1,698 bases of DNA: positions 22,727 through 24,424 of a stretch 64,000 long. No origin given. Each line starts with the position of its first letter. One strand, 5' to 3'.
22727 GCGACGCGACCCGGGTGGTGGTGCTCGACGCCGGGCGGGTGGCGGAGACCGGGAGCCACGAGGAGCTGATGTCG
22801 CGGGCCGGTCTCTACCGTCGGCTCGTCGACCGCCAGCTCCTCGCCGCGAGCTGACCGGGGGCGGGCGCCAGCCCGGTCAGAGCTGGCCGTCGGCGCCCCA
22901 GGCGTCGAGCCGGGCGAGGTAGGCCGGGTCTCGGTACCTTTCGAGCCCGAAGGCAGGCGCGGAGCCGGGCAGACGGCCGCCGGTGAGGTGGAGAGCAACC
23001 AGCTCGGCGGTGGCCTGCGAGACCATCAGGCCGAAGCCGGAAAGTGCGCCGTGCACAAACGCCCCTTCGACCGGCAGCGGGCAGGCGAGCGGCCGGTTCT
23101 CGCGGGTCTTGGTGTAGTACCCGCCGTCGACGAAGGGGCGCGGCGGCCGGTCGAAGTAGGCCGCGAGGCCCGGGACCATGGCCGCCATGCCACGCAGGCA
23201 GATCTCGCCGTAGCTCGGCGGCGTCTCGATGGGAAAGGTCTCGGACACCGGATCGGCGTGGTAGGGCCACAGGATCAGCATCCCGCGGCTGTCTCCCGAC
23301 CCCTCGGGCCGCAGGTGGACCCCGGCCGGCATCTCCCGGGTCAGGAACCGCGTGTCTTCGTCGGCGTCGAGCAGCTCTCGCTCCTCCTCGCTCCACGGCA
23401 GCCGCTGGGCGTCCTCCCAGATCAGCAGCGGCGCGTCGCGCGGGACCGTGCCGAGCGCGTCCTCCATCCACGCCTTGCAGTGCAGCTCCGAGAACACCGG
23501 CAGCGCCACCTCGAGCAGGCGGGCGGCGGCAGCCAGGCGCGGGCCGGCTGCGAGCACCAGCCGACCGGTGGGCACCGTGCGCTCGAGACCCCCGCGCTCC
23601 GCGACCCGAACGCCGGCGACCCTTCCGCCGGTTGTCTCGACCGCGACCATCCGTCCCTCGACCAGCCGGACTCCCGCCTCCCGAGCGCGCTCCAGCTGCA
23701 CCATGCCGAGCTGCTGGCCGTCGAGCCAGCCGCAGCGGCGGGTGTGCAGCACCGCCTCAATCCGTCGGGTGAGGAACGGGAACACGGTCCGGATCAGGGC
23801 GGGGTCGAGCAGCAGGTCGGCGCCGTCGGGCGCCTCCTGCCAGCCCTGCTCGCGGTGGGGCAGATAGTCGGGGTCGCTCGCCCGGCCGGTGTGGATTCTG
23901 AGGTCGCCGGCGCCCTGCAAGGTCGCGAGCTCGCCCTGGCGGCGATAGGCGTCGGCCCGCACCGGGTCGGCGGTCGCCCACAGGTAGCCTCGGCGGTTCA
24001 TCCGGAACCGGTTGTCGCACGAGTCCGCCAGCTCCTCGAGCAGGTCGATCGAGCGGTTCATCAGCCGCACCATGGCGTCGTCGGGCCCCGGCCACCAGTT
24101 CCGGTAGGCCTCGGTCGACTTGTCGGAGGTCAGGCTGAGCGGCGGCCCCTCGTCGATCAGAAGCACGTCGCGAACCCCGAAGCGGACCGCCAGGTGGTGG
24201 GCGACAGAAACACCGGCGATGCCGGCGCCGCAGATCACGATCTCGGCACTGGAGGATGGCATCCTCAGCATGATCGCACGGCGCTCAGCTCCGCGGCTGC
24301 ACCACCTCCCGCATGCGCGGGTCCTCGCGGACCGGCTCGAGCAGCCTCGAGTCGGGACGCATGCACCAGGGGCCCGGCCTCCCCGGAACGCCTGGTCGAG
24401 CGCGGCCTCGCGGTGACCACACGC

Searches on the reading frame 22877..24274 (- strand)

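Call 54: search_protein_families(library=pfam, proteins=[window:22877-24274:-], max_evalue=0.01)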
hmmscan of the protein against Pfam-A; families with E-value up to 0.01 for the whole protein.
window:22877-24274:- (465 aa): 4 families
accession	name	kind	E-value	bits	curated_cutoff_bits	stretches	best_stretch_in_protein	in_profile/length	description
PF01266.30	DAO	-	2.3e-28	100.2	27.9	1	12-427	2-351/353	FAD dependent oxidoreductase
PF00890.30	FAD_binding_2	-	2.6e-05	24.1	20.4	1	12-247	2-205/414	FAD binding domain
PF13450.12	NAD_binding_8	-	0.0022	18.7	21.9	1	14-48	1-33/68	NAD(P)-binding Rossmann-like domain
PF07992.20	Pyr_redox_2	-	0.0044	16.9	26.1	0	11-43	2-32/291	Pyridine nucleotide-disulphide oxidoreductase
